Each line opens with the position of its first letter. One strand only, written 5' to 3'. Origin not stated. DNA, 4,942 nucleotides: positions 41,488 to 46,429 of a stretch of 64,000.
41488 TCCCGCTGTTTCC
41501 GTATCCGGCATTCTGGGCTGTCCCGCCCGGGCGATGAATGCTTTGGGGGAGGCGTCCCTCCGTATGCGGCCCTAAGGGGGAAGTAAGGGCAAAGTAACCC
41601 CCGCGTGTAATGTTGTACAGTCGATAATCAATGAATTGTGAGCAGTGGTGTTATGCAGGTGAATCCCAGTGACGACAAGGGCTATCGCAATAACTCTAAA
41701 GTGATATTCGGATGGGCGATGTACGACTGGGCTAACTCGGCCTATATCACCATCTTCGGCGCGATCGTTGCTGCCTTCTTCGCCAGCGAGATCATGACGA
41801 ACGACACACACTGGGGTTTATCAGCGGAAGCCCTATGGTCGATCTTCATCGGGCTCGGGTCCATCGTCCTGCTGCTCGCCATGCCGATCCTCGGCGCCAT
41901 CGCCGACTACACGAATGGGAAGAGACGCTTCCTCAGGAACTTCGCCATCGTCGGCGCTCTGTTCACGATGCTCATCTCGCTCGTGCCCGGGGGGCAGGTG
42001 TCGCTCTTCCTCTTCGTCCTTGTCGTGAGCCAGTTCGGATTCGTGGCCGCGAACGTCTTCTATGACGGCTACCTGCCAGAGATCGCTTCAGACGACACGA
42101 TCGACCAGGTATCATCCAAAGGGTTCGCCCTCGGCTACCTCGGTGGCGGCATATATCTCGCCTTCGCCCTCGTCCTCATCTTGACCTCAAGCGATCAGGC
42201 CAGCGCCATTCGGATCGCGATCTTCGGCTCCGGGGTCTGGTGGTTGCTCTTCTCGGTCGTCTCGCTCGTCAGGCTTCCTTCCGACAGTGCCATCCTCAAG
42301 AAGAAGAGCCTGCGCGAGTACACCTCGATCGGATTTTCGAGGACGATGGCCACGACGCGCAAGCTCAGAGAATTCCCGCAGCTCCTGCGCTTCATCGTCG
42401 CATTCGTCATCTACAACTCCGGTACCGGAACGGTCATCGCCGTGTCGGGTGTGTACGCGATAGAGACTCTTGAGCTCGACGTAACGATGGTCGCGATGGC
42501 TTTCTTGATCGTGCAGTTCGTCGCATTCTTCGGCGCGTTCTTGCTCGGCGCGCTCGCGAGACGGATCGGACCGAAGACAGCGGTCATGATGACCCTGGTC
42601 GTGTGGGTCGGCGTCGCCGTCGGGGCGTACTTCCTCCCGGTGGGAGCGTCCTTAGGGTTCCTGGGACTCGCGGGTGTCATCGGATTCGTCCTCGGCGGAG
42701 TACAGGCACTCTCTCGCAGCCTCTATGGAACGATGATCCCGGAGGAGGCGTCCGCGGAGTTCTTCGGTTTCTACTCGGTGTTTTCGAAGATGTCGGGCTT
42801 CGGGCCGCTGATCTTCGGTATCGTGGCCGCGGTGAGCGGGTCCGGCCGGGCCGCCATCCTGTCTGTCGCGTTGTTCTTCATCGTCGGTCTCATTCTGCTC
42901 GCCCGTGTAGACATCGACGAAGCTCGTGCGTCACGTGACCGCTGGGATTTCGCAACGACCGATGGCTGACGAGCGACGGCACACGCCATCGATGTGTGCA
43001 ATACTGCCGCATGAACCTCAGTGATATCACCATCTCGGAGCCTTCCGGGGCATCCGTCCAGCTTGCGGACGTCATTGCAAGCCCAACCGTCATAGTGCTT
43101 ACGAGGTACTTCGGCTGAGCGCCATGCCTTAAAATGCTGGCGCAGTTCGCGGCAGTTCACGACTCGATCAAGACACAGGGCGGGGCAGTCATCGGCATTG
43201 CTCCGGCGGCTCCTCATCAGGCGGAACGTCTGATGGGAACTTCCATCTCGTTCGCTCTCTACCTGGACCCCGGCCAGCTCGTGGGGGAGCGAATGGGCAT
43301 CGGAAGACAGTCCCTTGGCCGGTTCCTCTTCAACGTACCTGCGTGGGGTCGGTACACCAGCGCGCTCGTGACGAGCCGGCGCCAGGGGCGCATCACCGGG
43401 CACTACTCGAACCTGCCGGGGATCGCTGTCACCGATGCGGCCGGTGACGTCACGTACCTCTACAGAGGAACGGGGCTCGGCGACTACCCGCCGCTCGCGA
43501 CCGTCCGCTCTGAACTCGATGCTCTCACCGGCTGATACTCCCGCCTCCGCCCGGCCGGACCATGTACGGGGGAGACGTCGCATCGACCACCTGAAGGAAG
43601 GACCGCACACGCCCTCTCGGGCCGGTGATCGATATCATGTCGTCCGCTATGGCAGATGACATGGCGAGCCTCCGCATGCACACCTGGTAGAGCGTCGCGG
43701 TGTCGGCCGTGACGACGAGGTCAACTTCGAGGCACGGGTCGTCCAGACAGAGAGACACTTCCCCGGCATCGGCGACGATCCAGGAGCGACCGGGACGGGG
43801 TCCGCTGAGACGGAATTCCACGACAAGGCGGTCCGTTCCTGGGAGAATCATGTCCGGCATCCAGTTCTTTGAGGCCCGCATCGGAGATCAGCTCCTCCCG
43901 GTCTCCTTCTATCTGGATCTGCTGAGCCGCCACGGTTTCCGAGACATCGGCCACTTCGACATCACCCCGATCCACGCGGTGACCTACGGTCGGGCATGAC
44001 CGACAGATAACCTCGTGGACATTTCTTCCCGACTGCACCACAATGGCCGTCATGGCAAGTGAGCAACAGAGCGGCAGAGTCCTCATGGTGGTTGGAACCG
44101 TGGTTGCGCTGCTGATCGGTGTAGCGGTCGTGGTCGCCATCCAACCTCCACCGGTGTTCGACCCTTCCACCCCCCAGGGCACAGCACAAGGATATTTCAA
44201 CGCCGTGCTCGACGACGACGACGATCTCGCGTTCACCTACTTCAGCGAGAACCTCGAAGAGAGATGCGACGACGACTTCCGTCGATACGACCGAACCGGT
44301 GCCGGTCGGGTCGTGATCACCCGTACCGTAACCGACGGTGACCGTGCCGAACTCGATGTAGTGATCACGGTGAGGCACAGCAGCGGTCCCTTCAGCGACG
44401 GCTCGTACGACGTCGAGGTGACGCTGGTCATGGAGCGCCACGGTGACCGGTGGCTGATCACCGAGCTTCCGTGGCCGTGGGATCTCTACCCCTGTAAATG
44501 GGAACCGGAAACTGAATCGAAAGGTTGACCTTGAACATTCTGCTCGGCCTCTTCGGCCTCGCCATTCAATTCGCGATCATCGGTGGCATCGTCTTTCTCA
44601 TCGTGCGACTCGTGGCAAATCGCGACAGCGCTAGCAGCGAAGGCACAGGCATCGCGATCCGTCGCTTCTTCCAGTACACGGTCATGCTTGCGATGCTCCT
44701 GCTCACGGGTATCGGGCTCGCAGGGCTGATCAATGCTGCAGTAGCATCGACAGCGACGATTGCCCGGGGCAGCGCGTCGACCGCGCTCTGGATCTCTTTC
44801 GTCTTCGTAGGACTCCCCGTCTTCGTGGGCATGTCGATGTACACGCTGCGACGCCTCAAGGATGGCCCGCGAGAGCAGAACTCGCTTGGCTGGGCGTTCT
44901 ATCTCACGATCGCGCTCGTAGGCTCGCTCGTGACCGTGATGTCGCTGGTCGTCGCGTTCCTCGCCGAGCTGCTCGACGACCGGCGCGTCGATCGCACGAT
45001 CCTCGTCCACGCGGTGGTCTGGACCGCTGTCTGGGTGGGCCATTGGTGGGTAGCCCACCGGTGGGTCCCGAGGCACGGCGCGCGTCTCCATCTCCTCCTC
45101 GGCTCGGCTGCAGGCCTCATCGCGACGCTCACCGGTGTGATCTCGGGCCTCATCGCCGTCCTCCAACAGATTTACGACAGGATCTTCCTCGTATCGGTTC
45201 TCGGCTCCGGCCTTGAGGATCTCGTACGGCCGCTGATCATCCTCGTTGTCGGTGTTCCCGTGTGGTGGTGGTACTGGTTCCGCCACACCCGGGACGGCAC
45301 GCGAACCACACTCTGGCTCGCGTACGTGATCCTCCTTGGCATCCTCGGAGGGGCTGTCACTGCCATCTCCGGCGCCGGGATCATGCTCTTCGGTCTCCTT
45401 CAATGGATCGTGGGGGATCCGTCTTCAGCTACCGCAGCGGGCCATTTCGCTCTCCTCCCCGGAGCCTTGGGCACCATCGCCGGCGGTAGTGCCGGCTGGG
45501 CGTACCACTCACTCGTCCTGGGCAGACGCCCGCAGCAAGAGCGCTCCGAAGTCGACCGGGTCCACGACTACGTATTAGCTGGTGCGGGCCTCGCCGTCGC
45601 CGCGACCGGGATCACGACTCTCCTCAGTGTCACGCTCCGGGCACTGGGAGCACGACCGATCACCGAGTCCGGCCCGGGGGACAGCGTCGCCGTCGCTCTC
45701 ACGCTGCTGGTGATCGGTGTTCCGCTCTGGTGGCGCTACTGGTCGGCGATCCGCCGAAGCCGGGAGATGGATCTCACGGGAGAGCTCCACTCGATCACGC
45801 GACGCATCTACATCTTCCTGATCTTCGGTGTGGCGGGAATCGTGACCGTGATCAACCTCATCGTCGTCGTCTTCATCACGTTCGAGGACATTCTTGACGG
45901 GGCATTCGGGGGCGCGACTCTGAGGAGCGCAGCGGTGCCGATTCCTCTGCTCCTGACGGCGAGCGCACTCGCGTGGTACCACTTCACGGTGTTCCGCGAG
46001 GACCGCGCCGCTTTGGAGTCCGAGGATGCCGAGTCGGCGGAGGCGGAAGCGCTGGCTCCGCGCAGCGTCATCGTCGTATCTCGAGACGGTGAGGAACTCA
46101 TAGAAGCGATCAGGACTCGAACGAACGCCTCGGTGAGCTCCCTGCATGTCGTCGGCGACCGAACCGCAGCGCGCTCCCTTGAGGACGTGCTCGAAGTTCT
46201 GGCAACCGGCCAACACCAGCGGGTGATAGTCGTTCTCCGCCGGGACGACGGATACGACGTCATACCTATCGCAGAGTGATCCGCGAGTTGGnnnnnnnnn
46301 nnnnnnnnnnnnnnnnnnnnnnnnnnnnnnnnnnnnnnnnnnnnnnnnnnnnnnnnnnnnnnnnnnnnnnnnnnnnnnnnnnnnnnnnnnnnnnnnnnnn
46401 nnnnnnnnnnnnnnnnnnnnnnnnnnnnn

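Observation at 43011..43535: In-frame UGA at the redox cysteine of a SelU/PRXL2-type peroxiredoxin-like protein: candidate selenoprotein missed by ORF calling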

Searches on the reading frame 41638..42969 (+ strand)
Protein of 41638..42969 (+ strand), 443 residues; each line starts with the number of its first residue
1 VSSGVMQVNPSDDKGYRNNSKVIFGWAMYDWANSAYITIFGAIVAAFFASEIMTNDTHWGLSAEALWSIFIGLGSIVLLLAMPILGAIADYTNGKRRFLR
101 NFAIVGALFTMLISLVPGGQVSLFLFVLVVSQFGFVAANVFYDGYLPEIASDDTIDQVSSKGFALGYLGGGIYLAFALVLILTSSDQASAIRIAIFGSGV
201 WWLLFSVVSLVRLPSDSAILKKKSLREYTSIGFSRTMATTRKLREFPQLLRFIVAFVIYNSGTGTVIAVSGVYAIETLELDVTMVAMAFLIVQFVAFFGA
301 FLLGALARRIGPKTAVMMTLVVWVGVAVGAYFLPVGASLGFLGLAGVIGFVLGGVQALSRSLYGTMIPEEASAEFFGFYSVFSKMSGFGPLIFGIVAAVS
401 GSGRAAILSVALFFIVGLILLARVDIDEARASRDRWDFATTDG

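Call 38: search_protein_families(library=ncbifam, proteins=[window:41638-42969:+], max_evalue=0.01)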
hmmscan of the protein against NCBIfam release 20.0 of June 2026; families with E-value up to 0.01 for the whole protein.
window:41638-42969:+ (443 aa): 0 families

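Call 69: search_protein_families(library=pfam, proteins=[window:41638-42969:+], max_evalue=0.01)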
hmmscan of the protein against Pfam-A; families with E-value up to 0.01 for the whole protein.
window:41638-42969:+ (443 aa): 3 families
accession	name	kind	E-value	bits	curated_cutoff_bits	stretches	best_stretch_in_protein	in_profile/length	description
PF11700.14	ATG22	-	1.4e-57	196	24.1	1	72-431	78-479/482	Vacuole effluxer Atg22 like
PF07690.21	MFS_1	-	1.4e-19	70.7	33.4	3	160-387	118-343/347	Major Facilitator Superfamily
PF13347.12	MFS_2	-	1.2e-09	37.7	27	1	43-402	19-386/427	MFS/sugar transport protein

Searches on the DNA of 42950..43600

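Call 74: search_rna_families(source=window, start=42950, end=43600, threshold=evalue, max_evalue=10)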
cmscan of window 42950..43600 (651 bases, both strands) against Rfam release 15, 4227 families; matches with E-value up to 10: 0.
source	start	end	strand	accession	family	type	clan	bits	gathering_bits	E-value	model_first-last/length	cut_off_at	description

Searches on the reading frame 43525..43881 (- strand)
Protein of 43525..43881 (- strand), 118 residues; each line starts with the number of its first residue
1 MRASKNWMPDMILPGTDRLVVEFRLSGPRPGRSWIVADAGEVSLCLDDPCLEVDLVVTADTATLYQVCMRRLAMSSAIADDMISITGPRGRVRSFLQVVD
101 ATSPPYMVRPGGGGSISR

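Call 69: search_protein_families(library=pfam, proteins=[window:43525-43881:-], max_evalue=0.01)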
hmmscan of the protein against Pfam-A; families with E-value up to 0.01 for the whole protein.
window:43525-43881:- (118 aa): 3 families
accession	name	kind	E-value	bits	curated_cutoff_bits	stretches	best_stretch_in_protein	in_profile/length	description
PF14864.11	Alkyl_sulf_C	-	0.0019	18.8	27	1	52-106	66-120/125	Alkyl sulfatase C-terminal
PF02036.22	SCP2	-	0.0044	17.8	21.3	1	20-95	23-96/101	SCP-2 sterol transfer family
PF07398.16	MDMPI_C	-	0.0052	17.9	29.5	1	19-91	25-87/90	MDMPI C-terminal domain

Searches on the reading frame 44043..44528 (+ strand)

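Call 38: search_protein_families(library=ncbifam, proteins=[window:44043-44528:+], max_evalue=0.01)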
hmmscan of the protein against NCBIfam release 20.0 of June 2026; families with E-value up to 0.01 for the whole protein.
window:44043-44528:+ (161 aa): 1 family
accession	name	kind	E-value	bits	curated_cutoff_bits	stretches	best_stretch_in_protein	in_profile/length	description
NF051431.1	Rv0361_Cterm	subfamily_domain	0.00024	21.3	37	1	13-139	5-138/140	Rv0361 family membrane protein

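Call 69: search_protein_families(library=pfam, proteins=[window:44043-44528:+], max_evalue=0.01)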
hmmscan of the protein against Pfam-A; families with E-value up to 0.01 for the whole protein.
window:44043-44528:+ (161 aa): 0 families

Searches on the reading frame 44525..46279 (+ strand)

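Call 38: search_protein_families(library=ncbifam, proteins=[window:44525-46279:+], max_evalue=0.01)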
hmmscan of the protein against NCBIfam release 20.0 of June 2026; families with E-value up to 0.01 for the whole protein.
window:44525-46279:+ (584 aa): 0 families

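Call 69: search_protein_families(library=pfam, proteins=[window:44525-46279:+], max_evalue=0.01)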
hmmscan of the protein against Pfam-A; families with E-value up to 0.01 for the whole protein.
window:44525-46279:+ (584 aa): 1 family
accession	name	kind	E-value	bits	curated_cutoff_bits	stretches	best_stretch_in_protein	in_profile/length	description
PF18920.5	DUF5671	-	1.1e-36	126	28.4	3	345-472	1-123/132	Domain of unknown function (DUF5671)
